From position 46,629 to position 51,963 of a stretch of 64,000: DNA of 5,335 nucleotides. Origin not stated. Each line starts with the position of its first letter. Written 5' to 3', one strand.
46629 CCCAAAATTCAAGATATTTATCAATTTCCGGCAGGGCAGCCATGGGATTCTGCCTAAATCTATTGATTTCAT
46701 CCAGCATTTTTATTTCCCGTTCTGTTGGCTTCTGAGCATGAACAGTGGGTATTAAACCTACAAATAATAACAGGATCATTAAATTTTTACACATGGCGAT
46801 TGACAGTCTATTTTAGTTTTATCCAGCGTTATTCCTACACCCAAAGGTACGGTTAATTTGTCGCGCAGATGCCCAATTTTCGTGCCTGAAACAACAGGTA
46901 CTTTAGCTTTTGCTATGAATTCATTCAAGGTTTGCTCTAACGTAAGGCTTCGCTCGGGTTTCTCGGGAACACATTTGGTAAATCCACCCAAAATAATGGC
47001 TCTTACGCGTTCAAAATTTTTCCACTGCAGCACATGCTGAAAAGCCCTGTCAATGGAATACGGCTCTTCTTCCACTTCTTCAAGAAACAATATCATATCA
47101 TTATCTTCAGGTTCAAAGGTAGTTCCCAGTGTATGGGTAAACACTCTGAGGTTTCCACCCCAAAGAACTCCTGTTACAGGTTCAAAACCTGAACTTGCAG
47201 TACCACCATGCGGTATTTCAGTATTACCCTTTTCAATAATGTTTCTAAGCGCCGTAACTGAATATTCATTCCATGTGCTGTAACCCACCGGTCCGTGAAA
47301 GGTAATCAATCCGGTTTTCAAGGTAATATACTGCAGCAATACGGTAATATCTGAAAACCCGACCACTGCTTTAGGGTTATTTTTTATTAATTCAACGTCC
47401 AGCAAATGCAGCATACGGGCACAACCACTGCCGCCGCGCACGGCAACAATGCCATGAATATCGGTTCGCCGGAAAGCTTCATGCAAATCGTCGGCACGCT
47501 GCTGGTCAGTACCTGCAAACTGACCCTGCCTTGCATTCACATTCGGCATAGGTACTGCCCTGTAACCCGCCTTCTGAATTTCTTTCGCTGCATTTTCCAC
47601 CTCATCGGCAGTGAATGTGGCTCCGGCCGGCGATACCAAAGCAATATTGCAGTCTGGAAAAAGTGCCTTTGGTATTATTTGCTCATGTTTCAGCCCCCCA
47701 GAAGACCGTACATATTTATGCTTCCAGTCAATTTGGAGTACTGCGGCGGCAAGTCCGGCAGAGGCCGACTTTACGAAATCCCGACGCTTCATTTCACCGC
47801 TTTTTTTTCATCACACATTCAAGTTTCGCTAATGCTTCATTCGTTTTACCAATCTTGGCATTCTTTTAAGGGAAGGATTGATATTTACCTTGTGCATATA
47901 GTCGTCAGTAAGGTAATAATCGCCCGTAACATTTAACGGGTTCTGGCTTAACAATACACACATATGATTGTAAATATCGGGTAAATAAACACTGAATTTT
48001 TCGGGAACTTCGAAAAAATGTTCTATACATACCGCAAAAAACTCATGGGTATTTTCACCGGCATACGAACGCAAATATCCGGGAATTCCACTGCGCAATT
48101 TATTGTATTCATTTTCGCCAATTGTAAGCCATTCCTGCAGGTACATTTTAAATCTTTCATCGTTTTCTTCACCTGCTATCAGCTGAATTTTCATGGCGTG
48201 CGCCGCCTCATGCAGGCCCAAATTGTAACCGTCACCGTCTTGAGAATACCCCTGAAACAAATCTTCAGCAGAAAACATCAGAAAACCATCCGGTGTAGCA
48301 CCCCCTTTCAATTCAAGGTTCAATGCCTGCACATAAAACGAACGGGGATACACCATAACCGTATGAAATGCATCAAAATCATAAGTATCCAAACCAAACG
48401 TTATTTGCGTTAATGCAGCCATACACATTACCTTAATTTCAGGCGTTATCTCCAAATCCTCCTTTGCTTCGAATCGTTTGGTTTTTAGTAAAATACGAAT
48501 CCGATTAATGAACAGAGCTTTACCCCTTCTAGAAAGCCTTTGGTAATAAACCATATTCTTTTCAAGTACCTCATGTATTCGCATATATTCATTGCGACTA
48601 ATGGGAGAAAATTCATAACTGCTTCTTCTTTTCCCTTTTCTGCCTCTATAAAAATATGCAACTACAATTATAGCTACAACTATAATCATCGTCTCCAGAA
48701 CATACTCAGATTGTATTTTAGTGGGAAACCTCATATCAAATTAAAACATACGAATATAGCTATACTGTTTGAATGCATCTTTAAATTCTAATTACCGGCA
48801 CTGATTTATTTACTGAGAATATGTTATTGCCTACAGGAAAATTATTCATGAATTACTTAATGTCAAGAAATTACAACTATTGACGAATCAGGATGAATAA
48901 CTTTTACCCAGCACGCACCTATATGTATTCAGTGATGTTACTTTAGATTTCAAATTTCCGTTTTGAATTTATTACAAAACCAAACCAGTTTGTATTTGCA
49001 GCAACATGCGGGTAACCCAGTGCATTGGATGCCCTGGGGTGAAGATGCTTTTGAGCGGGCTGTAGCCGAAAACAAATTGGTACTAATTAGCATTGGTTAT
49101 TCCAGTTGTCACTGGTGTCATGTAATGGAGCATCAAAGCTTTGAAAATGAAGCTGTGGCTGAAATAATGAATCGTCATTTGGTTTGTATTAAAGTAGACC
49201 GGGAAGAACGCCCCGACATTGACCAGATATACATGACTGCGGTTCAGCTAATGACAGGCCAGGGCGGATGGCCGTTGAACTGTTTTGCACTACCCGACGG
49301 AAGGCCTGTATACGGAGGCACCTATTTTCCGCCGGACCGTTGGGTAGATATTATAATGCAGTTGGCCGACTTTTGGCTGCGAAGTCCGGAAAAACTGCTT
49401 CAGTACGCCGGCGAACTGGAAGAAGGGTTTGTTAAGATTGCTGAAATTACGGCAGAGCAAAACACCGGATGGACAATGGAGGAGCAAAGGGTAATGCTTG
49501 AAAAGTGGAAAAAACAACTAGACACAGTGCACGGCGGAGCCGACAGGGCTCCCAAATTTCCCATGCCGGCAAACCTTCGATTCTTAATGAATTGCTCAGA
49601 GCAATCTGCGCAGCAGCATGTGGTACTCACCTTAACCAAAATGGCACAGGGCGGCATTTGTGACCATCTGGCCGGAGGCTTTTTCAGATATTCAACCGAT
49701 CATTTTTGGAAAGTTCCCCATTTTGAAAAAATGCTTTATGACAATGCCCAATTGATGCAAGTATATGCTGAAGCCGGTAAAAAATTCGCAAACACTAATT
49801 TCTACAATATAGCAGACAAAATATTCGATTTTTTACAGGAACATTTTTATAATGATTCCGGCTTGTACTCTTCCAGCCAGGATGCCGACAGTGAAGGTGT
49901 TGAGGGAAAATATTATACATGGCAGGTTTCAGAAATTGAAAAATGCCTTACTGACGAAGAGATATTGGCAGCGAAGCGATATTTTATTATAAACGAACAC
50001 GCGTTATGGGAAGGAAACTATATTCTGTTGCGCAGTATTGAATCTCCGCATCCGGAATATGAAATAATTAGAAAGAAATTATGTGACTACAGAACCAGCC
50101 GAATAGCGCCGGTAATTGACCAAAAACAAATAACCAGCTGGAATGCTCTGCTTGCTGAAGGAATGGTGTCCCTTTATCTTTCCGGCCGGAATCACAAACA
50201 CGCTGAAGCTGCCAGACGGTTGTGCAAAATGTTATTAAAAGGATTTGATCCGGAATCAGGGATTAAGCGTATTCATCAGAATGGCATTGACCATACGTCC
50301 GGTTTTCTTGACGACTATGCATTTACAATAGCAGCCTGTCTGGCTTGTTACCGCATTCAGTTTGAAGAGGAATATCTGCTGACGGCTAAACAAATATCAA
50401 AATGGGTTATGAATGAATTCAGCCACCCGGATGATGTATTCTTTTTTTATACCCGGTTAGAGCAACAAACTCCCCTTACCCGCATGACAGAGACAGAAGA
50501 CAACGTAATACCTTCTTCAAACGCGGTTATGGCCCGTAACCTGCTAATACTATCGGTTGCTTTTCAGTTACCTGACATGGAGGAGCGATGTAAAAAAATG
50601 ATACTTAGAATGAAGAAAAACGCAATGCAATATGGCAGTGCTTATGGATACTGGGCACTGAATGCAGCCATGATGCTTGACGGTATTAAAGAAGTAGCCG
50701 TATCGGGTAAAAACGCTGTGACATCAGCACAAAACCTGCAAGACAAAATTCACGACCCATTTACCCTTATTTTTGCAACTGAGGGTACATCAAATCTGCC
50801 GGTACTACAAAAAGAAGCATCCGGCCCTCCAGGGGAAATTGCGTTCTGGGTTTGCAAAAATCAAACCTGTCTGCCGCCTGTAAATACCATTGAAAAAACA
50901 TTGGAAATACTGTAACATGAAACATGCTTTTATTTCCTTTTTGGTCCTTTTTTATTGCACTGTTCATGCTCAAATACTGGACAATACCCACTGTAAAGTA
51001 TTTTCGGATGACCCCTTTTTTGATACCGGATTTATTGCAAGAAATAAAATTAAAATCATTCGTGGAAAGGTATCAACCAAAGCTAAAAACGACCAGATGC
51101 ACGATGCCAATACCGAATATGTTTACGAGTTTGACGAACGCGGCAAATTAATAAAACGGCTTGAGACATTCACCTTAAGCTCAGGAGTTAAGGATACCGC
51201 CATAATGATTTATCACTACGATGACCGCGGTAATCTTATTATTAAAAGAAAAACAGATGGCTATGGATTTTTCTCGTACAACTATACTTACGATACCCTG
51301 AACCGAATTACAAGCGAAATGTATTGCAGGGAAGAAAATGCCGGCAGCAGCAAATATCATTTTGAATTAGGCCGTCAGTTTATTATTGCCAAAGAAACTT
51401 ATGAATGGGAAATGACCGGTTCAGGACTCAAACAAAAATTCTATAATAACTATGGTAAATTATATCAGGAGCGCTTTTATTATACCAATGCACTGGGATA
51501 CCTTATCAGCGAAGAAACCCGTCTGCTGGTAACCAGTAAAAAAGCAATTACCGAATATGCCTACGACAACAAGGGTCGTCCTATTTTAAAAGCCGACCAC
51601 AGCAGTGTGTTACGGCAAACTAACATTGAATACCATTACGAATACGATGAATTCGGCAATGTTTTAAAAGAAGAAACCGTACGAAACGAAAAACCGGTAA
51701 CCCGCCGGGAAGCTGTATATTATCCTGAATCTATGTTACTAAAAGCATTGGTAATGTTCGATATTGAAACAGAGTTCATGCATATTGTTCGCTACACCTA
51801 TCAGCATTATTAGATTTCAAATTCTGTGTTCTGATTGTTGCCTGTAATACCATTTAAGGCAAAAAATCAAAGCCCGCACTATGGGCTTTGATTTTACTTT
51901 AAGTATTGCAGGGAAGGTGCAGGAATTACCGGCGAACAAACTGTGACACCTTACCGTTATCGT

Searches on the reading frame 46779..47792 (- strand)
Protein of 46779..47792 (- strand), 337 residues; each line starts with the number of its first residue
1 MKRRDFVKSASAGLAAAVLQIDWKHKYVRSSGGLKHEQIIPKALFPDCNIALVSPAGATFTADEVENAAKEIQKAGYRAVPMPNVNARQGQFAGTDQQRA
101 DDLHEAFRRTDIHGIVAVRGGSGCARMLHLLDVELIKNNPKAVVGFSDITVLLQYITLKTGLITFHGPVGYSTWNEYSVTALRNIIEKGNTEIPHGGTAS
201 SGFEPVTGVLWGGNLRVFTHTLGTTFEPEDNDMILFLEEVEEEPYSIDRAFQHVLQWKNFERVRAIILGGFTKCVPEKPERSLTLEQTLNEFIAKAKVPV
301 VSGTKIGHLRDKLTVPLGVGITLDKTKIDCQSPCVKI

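Call 67: search_protein_families(library=pfam, proteins=[window:46779-47792:-], max_evalue=0.00001)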
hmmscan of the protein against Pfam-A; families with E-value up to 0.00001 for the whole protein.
window:46779-47792:- (337 aa): 2 families
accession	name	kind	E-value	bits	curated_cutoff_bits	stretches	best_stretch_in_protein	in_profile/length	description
PF02016.21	Peptidase_S66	-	1.5e-35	122.4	25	1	50-167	1-121/121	LD-carboxypeptidase N-terminal domain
PF17676.7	Peptidase_S66C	-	2.5e-32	112.4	23.7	1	207-323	1-120/120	LD-carboxypeptidase C-terminal domain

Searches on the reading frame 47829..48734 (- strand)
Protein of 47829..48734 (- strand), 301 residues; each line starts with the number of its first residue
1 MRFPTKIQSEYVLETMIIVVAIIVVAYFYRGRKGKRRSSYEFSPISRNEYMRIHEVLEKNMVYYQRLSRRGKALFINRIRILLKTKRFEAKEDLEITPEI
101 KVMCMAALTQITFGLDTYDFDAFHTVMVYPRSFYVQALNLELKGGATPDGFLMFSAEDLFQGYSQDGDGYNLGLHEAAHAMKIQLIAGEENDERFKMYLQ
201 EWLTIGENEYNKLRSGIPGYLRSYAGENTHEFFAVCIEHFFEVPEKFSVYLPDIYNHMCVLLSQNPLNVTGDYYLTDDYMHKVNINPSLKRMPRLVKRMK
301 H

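Call 67: search_protein_families(library=pfam, proteins=[window:47829-48734:-], max_evalue=0.00001)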
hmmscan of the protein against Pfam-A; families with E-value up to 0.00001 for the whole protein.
window:47829-48734:- (301 aa): 1 family
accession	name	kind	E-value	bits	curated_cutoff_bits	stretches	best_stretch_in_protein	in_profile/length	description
PF06167.18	Peptidase_M90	-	5.2e-34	118.4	26.2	1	53-258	19-238/243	Glucose-regulated metallo-peptidase M90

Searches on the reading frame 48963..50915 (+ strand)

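Call 71: search_protein_families(library=pfam, proteins=[window:48963-50915:+], max_evalue=0.000001)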
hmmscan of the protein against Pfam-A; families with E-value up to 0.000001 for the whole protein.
window:48963-50915:+ (650 aa): 2 families
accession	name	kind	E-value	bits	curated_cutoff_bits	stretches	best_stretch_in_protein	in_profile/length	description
PF03190.21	Thioredox_DsbH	-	4.9e-65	218.9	27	1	2-153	2-159/163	Protein of unknown function, DUF255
PF13899.12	Thioredoxin_7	-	3.3e-08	34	27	1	22-85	2-65/83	Thioredoxin-like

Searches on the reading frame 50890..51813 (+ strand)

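Call 67: search_protein_families(library=pfam, proteins=[window:50890-51813:+], max_evalue=0.00001)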
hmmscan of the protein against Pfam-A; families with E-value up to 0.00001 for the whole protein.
window:50890-51813:+ (307 aa): 1 family
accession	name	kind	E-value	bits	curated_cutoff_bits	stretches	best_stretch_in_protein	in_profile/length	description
PF05593.20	RHS_repeat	-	8.4e-06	26.5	22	0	248-260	18-30/38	RHS Repeat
